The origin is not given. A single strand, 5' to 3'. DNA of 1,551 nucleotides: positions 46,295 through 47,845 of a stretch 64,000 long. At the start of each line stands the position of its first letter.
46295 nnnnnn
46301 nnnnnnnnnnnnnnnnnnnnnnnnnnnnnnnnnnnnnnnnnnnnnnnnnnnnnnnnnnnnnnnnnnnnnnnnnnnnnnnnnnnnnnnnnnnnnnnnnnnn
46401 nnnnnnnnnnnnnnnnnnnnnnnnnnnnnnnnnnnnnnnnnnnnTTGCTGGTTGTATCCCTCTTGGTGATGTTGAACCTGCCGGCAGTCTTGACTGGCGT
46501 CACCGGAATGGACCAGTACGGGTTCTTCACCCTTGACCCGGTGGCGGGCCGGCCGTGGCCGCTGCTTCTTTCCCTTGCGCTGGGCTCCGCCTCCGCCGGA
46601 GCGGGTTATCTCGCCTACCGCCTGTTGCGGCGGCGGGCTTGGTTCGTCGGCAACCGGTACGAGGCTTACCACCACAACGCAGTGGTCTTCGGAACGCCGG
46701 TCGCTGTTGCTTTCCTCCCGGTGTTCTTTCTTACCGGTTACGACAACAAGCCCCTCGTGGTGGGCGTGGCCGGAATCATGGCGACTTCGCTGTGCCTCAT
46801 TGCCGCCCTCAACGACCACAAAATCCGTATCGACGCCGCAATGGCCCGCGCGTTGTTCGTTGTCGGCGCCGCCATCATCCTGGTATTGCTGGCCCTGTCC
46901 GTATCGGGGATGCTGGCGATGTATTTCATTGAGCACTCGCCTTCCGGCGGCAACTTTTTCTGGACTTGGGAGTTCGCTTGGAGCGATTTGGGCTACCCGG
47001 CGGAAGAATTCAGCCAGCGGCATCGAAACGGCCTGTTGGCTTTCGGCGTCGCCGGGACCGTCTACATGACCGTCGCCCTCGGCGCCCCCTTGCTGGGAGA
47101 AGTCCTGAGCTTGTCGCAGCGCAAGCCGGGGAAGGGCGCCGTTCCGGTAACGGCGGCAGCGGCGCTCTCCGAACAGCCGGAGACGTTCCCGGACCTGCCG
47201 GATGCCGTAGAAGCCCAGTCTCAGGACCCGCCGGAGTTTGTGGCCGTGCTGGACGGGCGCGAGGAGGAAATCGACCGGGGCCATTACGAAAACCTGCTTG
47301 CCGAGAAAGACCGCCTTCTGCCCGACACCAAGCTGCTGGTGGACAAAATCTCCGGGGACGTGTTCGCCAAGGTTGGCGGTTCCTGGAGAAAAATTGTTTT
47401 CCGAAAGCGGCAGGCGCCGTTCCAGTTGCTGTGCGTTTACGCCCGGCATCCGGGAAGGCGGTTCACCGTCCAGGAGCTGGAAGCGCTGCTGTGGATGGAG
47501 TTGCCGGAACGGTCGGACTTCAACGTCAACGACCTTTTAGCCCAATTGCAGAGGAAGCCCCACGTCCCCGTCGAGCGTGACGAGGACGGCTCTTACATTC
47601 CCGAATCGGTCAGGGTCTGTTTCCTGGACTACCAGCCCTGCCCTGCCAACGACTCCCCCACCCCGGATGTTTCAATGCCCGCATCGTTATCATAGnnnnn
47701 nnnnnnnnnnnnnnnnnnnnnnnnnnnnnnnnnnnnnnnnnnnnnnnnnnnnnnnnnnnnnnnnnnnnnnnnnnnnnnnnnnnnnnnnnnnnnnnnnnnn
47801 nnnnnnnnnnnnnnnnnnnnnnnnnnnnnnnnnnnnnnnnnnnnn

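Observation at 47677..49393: Duplicated cis-module with ATCATAG direct repeats at exact 11-bp phasing in front of two transcription units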

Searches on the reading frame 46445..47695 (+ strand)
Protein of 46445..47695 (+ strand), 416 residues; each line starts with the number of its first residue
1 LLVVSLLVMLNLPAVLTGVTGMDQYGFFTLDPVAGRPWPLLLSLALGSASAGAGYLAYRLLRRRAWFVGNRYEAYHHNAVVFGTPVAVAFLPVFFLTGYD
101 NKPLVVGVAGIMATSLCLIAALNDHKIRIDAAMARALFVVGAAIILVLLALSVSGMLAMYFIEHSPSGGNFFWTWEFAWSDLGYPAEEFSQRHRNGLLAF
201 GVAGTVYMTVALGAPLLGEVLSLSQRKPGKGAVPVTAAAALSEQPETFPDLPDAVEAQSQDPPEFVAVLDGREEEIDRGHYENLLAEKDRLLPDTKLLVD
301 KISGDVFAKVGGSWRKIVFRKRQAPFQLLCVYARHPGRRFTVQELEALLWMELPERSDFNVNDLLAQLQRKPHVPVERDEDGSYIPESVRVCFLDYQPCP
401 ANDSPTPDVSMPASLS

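Call 10: search_protein_families(library=pfam, proteins=[window:46445-47695:+], max_evalue=0.01)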
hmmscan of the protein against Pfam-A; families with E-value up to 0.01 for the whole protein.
window:46445-47695:+ (416 aa): 1 family
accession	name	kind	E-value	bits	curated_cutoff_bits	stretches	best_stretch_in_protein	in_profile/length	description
PF13346.12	ABC2_membrane_5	-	0.009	16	25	0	80-162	123-204/205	ABC-2 family transporter protein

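Call 12: find_homologous_proteins(query=window:46445-47695:+, max_evalue=0.001)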
Query window:46445-47695:+ (416 aa): 94 proteins with E <= 0.001 among 8000 candidates.
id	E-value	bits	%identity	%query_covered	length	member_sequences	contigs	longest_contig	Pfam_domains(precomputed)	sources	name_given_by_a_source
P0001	5.4e-275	930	100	98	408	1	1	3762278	-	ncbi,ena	-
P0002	8.6e-187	639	72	95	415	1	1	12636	-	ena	-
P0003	3.5e-181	621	72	93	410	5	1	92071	-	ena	-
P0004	4.0e-178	611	69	95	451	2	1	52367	-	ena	-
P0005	2.2e-172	592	69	93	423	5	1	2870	-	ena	-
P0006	7.5e-170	583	67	97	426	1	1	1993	-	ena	-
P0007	8.5e-170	583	68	94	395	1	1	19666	-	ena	-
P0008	2.6e-169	582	66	97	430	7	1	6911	-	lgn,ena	-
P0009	3.2e-169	581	66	97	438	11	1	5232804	-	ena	-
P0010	1.3e-168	579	66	96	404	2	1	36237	-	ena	-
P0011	2.5e-167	575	65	97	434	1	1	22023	-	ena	-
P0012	8.9e-165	567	64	96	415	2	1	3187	-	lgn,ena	-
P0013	1.3e-163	563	63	98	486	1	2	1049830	-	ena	-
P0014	4.7e-163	561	64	93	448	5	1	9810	-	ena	-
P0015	1.1e-162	560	67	96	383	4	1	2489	-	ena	-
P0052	1.3e-127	444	82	60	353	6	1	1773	-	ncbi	-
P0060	1.1e-117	411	82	55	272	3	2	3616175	-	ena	-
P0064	5.1e-104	366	76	53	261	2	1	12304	-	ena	-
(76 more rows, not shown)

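Call 15: search_solved_structures(query=A2, max_evalue=10, show_alignments=2)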
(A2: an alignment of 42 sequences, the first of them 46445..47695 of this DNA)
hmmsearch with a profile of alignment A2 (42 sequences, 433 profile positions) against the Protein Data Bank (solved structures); distinct sequences matched with E-value up to 10: 5.
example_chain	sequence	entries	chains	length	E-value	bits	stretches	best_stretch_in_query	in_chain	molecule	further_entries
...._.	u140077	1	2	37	0.87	11.4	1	161-191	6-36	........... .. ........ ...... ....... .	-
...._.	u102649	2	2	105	1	11.2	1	281-319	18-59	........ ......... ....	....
6kyx_A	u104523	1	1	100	1.1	11.1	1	281-319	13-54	DNA-binding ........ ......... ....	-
6iju_A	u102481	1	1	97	1.1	11.1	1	282-319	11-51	DNA-binding response regulator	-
7cu3_B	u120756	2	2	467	2.7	9.8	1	240-290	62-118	Transmembrane protein FAM155A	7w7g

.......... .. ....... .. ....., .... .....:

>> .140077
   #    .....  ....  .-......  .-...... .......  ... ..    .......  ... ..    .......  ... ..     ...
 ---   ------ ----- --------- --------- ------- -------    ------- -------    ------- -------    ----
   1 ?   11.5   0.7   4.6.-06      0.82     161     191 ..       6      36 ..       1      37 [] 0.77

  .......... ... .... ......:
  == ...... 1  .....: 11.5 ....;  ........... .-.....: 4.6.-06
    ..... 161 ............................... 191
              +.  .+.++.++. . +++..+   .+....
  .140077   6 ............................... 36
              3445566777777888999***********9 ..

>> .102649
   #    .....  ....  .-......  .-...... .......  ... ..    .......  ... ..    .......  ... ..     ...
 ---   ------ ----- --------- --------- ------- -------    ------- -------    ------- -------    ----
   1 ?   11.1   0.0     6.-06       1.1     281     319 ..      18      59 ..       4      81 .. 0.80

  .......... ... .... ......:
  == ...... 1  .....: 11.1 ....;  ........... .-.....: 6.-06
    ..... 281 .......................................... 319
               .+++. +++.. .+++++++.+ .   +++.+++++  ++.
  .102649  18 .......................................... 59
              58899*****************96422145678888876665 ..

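Call 16: find_encoding_contigs(protein=P0001, flank=10000, max_places=3)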
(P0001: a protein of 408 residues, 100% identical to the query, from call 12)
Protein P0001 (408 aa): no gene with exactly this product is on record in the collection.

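Call 18: find_related_loci(query=A2, collection=genome_contigs, flank=10000)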
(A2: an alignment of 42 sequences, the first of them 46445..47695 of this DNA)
Query A2 (416 aa) in genome_contigs; peptide patterns used: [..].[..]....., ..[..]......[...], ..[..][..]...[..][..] (x = any residue, [..] = any of these).
239 stretches matched a pattern; 53 encode a relative of the query (tblastn E <= 1e-3); 50 distinct loci.
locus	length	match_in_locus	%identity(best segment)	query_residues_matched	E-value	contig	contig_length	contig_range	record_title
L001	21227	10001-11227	73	1-406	0e+0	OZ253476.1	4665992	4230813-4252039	MAG: Dehalococcoidia bacterium isolate f6f1a14d-75c1-44c4-996a-bd844335e16e genome assembly, chromosome: 1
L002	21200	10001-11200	67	1-402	2e-175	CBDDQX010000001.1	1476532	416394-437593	MAG: Dehalococcoidia bacterium isolate 8444951f-8005-4b54-b322-73b6ad57e0fa genome assembly, contig: contig_1, whole gen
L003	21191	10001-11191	67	1-399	2e-172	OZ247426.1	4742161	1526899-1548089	MAG: Dehalococcoidia bacterium isolate a97bc163-3bbb-412f-9a64-4bc878210a30 genome assembly, chromosome: 1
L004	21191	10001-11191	66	1-399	1e-171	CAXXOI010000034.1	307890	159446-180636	MAG: Dehalococcoidia bacterium isolate b6fed81c-00b7-4ce5-8a6f-f33d937d4780 genome assembly, contig: contig_34, whole ge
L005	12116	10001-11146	66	1-400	1e-164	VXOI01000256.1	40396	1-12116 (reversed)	MAG: Chloroflexi bacterium isolate SB0662_bin_29 NODE_966_length_40396_cov_35.143700, whole genome shotgun sequence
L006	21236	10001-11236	63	13-412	2e-162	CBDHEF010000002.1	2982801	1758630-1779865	MAG: Dehalococcoidia bacterium isolate e9382ad7-4ca3-4796-a74a-760c8ad60130 genome assembly, contig: contig_2, whole gen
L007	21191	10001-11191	62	13-406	5e-158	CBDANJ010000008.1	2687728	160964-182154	MAG: Dehalococcoidia bacterium isolate 1adee7ed-d6c2-401a-a923-f2c387bbb7f6 genome assembly, contig: contig_7, whole gen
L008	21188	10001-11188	61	13-406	6e-156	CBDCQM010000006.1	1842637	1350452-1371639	MAG: Dehalococcoidia bacterium isolate 9ac7512b-c8f4-466b-95df-5190cdad7ee7 genome assembly, contig: contig_6, whole gen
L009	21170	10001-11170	64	13-398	1e-155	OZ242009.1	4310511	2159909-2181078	MAG: Dehalococcoidia bacterium isolate 899261b6-bc8c-404b-9ed8-1f9bb82080cc genome assembly, chromosome: 1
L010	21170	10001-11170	64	13-398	9e-155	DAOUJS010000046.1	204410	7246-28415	MAG TPA_asm: Dehalococcoidia bacterium isolate S34_277 k113_1042545, whole genome shotgun sequence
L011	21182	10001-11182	60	13-403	2e-152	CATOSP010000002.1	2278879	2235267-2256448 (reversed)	MAG: uncultured Dehalococcoidia bacterium isolate 286066b2-4084-4aa5-9e65-18c9001dea11 genome assembly, contig: contig_2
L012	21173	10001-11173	57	13-400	3e-149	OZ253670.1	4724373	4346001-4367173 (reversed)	MAG: Dehalococcoidia bacterium isolate 155a0d70-3e07-4b03-9597-9394d1dc1036 genome assembly, chromosome: 1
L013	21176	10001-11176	56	11-398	8e-146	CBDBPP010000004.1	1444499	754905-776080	MAG: Dehalococcoidia bacterium isolate 211b6ac0-e8c4-4510-81f8-1c22125ec8ee genome assembly, contig: contig_4, whole gen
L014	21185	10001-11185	57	11-403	1e-145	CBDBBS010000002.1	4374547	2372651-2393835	MAG: Dehalococcoidia bacterium isolate ddb4ac3d-8f21-48f8-a382-dd94587b0ab6 genome assembly, contig: contig_2, whole gen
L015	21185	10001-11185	57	11-403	2e-145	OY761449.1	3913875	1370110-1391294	MAG: Dehalococcoidia bacterium isolate 8faaec51-6d46-4fc3-9050-60b85d5760d4 genome assembly, chromosome: 1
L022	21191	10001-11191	66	1-399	5e-170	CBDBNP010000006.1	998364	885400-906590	MAG: Dehalococcoidia bacterium isolate af979d49-7d3b-4688-8ea5-a167a3c9a9f9 genome assembly, contig: contig_6, whole gen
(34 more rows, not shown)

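Call 24: predict_structure(alignment_id=A2)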
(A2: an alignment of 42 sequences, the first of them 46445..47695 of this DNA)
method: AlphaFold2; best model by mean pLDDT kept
length: 416 residues; sequences in the alignment: 42
mean_pLDDT: 81.7   pTM: 0.53
mean pLDDT of the five models: 81.7, 78.6, 78.6, 76.2, 75.3
residues with pLDDT >= 90: 121; 70-90: 230; 50-70: 27; < 50: 38
segments of 3 or more residues with pLDDT < 50: 229-247, 249-258, 410-416
pLDDT, mean of each block of 10 residues (from residue 1): 85 86 86 87 91 89 72 77 89 91 89 86 77 85 86 85 86 87 87 89 85 79 64 39 41 47 87 89 90 91 93 88 86 94 94 86 91 86 93 87 53 45
secondary structure, 60 per line:
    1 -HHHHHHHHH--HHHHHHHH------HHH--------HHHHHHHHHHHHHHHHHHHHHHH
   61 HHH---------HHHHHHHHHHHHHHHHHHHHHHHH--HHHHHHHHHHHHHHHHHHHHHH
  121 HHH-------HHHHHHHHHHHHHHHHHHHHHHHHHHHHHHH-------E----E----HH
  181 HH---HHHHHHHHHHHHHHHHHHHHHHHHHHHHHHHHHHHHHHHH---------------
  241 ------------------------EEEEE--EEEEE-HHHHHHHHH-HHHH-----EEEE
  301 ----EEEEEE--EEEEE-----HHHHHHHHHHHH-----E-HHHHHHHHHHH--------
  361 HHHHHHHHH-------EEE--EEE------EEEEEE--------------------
elements in order: H2-10 H13-20 H38-63 H73-96 H99-123 H131-161 H179-182 H186-225 E265-269 E272-276 H278-286 H288-291 E297-300 E305-310 E313-317 H323-334 H342-352 H361-369 E377-379 E382-384 E391-396

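Call 27: fold_search(model_id=the predicted structure, library=pdb)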
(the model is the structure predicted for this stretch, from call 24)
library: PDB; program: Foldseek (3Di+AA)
matches with E <= 10: 293; with E <= 0.001: 0
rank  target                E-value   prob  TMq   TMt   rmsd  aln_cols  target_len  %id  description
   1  4b09_A                2.1e-02  1.00  0.19  0.35   9.1       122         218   18  Structure of unphosphorylated BaeR dimer (released 2013-07-10)
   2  4b09_B                4.5e-02  1.00  0.19  0.34   7.3       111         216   18  Structure of unphosphorylated BaeR dimer (released 2013-07-10)
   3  8uvx_B                6.4e-02  0.99  0.16  0.29   8.0       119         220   19  CosR DNA bound form I (released 2024-01-31)
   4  8uvk_A                9.6e-02  1.00  0.18  0.32   8.3       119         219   19  CosR DNA bound form II (released 2024-01-31)
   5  8b4e_A                1.2e-01  0.99  0.18  0.60   4.2       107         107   15  ToxR bacterial transcriptional regulator bound to 25 bp toxT promoter DNA (released 2023-08-09)
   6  8uvx_A                1.3e-01  0.99  0.17  0.31   8.4       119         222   18  CosR DNA bound form I (released 2024-01-31)
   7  8b4b_X                1.4e-01  0.98  0.16  0.53   6.2       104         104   12  ToxR bacterial transcriptional regulator bound to 19 bp ompU promoter DNA (released 2023-08-09)
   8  8b4d_C                1.9e-01  0.99  0.17  0.54   4.7        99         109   14  ToxR bacterial transcriptional regulator bound to 40 bp toxT promoter DNA (released 2023-08-09)
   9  8b4b_W                2.3e-01  0.99  0.18  0.58   5.0       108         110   14  ToxR bacterial transcriptional regulator bound to 19 bp ompU promoter DNA (released 2023-08-09)
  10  3rjp                  2.4e-01  1.00  0.19  0.74   2.5       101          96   17  Crystal structure of the DNA binding domain of CovR from Streptococcus pyogenes (released 2012-04-25)
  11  9dvt_R                2.8e-01  0.97  0.18  0.30   8.5       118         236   14  Cryo-EM structure of RpaA bound to PkaiBC DNA and the CTD of the alpha subunit of RNAP from the cyanobacterium Synecho (released 2025-10-15)
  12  8ips_A                3.4e-01  0.08  0.15  0.12  20.0       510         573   13  Cryo-EM structure of heme transporter CydDC from Escherichia coli in the inward facing heme loading state (released 2023-06-14)
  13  4nhj_B                3.6e-01  0.99  0.17  0.64   3.7       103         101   16  Crystal structure of Klebsiella pneumoniae RstA DNA-binding domain in complex with RstA box (released 2014-07-16)
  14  2rv8_MODEL_1_A        3.6e-01  0.98  0.17  0.49   3.0        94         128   14  Solution Structure of the PhoP DNA-Binding Domain from Mycobacterium tuberculosis (released 2015-08-12)
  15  4ixa_B                4.1e-01  0.96  0.16  0.60   4.7       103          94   16  Structure of DNA-binding domain of the response regulator SaeR from Staphylococcus epidermidis (released 2014-01-29)
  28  1opc                  9.3e-01  0.95  0.17  0.64   3.1       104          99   12  OMPR DNA-BINDING DOMAIN, ESCHERICHIA COLI (released 1997-04-01)
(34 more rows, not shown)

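Call 31: find_encoding_contigs(protein=P0060, flank=10000, max_places=3)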
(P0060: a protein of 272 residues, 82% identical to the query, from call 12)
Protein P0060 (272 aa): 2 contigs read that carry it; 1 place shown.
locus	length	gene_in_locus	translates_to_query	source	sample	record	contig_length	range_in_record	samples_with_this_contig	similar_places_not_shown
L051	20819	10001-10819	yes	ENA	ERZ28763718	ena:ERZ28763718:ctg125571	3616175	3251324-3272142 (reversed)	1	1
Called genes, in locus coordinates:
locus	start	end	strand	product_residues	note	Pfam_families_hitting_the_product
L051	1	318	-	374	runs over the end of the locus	PF00890:FAD_binding_2 (faint), PF01266:DAO, PF13450:NAD_binding_8 (weak)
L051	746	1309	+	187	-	-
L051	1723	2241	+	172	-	PF05168:HEPN (weak), PF05942:PaREP1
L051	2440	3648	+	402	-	PF00296:Bac_luciferase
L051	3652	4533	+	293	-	PF00561:Abhydrolase_1, PF12697:Abhydrolase_6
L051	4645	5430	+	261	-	PF00561:Abhydrolase_1, PF12146:Hydrolase_4, PF12697:Abhydrolase_6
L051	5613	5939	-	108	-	PF02021:UPF0102, PF08378:NERD (weak)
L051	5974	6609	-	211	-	PF01351:RNase_HII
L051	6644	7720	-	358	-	PF03054:tRNA_Me_trans, PF20259:tRNA_Me_trans_M, PF20258:tRNA_Me_trans_C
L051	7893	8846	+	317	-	PF00296:Bac_luciferase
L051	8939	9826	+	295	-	PF13714:PEP_mutase, PF00463:ICL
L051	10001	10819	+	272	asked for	-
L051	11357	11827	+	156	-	PF13384:HTH_23, PF13551:HTH_29, PF13565:HTH_32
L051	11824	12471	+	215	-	PF13358:DDE_3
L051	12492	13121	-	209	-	PF13358:DDE_3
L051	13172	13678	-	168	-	PF13384:HTH_23 (faint), PF13551:HTH_29 (weak), PF13565:HTH_32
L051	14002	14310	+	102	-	-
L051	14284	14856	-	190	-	-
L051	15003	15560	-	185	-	PF05685:Uma2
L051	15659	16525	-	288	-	PF13714:PEP_mutase, PF00463:ICL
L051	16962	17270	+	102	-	PF01381:HTH_3 (weak)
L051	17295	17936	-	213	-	-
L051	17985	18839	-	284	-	PF00106:adh_short, PF01370:Epimerase (faint), PF08659:KR (faint), PF13561:adh_short_C2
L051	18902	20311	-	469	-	PF13360:PQQ_2, PF13570:Beta-prop_ACSF4, PF25293:Beta-prop_EMC1_N (faint), PF01011:PQQ (weak), PF13570:Beta-prop_ACSF4, PF13360:PQQ_2, PF13570:Beta-prop_ACSF4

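Call 32: find_encoding_contigs(protein=P0003, flank=10000, max_places=2)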
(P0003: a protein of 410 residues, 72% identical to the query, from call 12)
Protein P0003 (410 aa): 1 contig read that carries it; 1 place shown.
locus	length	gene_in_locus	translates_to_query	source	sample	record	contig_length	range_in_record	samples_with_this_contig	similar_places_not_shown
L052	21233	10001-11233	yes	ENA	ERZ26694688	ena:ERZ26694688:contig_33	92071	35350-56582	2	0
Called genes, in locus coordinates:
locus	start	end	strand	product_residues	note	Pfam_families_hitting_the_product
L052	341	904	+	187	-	-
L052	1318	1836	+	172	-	PF05168:HEPN (weak), PF05942:PaREP1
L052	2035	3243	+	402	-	PF00296:Bac_luciferase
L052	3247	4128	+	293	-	PF00561:Abhydrolase_1, PF12697:Abhydrolase_6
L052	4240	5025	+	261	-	PF00561:Abhydrolase_1, PF12146:Hydrolase_4, PF12697:Abhydrolase_6, PF00561:Abhydrolase_1 (weak)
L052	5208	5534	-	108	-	PF02021:UPF0102, PF08378:NERD (weak)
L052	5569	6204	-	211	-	PF01351:RNase_HII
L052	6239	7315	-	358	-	PF03054:tRNA_Me_trans, PF20259:tRNA_Me_trans_M, PF20258:tRNA_Me_trans_C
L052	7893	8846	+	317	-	PF00296:Bac_luciferase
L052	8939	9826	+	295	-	PF13714:PEP_mutase, PF00463:ICL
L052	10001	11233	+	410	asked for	-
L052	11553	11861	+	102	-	-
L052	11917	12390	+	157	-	PF00392:GntR (weak), PF08279:HTH_11 (weak), PF13412:HTH_24 (weak), PF13404:HTH_AsnC-type (faint)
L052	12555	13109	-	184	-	PF05685:Uma2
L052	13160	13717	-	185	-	PF05685:Uma2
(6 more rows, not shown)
